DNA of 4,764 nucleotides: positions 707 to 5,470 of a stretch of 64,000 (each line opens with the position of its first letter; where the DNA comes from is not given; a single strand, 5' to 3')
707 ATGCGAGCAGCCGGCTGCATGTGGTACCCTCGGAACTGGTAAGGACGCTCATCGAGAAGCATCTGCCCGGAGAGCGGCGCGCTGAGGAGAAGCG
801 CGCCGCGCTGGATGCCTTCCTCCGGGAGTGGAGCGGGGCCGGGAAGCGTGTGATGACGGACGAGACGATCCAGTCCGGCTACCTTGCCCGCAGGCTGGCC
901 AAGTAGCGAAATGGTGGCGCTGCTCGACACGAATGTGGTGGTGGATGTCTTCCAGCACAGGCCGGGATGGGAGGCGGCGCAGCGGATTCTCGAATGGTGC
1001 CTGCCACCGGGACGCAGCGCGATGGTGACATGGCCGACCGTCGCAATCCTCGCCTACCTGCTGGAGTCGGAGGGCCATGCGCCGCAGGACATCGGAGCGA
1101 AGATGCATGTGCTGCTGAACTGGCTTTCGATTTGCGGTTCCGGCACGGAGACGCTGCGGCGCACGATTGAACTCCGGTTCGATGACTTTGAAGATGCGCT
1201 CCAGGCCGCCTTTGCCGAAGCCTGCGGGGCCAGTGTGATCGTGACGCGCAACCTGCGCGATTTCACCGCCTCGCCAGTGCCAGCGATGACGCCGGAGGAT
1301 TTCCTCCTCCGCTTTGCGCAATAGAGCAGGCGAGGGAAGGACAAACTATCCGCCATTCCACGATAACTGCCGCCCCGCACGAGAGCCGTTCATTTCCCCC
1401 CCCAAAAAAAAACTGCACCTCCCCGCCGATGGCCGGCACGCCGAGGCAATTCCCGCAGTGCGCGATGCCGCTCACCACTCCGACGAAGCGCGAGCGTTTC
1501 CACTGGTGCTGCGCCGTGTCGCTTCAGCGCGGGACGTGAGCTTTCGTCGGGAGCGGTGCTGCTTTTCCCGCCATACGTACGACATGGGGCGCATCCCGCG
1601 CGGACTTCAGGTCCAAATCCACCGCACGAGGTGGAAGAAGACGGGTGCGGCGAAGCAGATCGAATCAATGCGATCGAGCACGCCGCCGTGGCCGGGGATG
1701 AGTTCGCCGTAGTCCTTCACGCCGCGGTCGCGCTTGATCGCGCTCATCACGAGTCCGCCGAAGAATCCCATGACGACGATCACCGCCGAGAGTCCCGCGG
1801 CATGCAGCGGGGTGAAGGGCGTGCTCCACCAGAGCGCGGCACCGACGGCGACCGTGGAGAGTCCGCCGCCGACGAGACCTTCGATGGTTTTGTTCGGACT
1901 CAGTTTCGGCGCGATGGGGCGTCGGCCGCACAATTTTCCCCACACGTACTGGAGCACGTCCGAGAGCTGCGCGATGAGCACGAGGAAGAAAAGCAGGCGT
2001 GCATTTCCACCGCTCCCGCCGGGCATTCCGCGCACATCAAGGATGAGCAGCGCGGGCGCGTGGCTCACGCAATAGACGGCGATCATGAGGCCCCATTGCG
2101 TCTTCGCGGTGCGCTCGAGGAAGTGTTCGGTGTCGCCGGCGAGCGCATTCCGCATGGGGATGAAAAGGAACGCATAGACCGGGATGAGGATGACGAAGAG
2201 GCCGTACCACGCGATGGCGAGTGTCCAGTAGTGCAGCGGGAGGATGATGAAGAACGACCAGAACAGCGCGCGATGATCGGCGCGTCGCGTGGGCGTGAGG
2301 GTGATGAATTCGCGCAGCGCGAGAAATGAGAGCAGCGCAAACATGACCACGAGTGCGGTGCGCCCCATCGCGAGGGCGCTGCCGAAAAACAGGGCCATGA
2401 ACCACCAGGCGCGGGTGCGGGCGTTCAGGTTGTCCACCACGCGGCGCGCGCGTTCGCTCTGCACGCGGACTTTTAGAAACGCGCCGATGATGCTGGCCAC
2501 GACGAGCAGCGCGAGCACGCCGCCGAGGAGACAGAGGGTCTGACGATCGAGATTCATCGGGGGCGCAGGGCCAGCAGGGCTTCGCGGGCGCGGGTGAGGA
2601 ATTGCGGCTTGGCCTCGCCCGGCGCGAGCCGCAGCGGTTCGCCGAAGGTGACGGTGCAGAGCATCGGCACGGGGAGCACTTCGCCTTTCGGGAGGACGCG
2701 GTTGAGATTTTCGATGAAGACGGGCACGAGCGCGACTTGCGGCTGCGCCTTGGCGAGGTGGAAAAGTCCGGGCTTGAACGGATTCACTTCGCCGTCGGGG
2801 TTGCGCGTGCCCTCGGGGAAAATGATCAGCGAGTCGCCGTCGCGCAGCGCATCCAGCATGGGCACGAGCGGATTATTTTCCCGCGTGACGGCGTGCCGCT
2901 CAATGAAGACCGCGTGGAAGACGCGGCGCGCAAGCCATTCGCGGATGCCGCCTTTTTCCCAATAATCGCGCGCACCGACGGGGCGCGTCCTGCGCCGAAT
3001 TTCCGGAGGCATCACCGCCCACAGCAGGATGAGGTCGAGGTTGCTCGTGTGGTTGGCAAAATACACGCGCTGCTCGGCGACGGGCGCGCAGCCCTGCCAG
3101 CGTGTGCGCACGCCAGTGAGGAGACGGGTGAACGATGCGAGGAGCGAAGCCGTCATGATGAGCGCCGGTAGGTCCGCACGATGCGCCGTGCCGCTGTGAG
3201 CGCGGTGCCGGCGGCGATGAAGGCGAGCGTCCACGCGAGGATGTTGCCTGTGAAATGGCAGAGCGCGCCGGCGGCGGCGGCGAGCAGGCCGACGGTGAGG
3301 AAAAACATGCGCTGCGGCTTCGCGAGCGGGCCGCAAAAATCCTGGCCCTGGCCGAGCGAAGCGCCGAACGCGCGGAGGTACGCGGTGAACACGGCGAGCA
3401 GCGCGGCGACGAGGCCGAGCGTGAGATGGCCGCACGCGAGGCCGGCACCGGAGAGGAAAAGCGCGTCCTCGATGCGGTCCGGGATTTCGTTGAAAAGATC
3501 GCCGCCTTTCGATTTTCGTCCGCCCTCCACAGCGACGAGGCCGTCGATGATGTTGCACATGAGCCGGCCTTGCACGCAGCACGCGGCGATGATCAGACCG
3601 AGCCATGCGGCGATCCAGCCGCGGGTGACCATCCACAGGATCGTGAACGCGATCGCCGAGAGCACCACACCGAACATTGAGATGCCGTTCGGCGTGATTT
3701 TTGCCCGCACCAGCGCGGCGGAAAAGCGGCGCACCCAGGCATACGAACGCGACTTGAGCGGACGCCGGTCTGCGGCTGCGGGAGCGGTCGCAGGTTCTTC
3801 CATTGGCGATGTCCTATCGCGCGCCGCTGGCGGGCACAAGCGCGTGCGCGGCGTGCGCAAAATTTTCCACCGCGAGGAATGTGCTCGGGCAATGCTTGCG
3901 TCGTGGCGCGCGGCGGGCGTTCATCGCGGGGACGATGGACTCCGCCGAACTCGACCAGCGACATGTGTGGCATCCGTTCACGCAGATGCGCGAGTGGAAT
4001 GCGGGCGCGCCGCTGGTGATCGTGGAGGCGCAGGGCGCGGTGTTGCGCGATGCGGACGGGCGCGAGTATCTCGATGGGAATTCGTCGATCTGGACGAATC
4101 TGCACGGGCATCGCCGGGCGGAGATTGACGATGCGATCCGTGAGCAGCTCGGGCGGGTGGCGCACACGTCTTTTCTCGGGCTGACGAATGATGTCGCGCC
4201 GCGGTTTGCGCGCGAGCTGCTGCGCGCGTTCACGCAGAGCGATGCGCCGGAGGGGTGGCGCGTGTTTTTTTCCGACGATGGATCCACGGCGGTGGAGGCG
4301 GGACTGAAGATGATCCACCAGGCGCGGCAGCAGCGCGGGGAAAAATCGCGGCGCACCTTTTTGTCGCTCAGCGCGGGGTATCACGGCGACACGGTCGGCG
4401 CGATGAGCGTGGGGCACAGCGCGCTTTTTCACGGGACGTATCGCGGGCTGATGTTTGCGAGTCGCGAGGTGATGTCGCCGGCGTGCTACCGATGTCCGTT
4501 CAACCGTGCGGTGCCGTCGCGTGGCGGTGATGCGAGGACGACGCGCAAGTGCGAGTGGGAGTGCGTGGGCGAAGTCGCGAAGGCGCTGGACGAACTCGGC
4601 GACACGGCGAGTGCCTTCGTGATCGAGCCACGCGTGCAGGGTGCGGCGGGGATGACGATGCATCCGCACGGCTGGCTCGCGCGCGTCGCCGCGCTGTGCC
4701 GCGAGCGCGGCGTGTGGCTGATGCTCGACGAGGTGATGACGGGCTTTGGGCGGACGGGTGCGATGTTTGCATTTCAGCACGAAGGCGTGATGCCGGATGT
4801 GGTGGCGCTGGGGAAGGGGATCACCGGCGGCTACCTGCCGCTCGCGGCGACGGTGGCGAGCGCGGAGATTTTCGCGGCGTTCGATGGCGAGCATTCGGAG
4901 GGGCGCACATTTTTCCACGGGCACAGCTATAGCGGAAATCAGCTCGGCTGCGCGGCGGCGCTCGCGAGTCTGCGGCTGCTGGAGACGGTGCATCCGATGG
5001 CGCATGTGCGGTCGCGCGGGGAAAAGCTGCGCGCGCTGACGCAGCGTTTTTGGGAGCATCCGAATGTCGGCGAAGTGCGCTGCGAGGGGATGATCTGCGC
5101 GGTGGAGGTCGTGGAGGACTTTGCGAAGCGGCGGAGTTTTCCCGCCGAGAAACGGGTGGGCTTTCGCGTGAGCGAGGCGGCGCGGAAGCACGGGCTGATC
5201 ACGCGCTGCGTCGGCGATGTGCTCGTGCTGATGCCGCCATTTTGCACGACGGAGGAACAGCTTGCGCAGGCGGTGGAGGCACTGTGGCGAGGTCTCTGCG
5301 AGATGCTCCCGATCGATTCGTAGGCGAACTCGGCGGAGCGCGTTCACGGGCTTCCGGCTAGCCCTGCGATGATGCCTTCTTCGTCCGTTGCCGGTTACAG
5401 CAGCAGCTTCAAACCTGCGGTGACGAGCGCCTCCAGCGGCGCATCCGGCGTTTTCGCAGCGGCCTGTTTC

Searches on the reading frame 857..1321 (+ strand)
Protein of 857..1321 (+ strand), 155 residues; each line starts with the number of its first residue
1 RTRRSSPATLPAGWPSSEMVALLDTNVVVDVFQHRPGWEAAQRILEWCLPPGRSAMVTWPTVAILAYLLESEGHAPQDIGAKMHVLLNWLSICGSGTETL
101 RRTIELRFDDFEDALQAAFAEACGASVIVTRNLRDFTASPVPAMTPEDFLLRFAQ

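Call 43: search_protein_families(library=pfam, proteins=[window:857-1321:+], max_evalue=0.0001)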
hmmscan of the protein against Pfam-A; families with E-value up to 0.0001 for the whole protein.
window:857-1321:+ (155 aa): 2 families
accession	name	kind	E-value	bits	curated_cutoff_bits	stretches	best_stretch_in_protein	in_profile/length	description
PF13470.12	PIN_3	-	9.3e-11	43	27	1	21-133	2-114/115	PIN domain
PF01850.27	PIN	-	4.3e-05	24.5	23.6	1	22-134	2-113/120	PIN domain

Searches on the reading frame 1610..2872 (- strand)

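Call 41: search_protein_families(library=pfam, proteins=[window:1610-2872:-], max_evalue=0.0001)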
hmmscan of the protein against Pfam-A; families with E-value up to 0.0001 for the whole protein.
window:1610-2872:- (421 aa): 1 family
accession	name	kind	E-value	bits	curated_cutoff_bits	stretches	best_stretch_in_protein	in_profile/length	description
PF01148.25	CTP_transf_1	-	1.9e-63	215.2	24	1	151-417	2-262/264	Cytidylyltransferase family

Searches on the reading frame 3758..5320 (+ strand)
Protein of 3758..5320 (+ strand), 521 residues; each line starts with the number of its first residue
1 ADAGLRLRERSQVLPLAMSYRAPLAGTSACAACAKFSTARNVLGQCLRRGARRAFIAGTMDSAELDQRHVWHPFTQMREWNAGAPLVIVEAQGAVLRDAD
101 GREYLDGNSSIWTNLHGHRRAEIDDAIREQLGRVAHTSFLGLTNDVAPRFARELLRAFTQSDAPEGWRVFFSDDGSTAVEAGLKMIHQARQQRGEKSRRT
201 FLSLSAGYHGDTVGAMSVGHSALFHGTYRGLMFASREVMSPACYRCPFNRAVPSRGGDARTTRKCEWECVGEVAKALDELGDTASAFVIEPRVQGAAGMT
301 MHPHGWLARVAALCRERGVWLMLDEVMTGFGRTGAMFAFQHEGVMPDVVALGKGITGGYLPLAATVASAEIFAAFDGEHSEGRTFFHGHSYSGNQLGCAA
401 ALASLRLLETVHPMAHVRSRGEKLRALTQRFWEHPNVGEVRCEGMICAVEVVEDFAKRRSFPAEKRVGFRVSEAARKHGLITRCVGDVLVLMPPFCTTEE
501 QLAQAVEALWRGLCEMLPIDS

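Call 41: search_protein_families(library=pfam, proteins=[window:3758-5320:+], max_evalue=0.0001)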
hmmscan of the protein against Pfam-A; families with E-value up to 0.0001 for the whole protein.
window:3758-5320:+ (521 aa): 1 family
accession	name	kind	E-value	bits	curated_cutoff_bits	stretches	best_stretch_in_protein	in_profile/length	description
PF00202.27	Aminotran_3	-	2.4e-89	300.3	30.5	1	84-509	9-399/403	Aminotransferase class-III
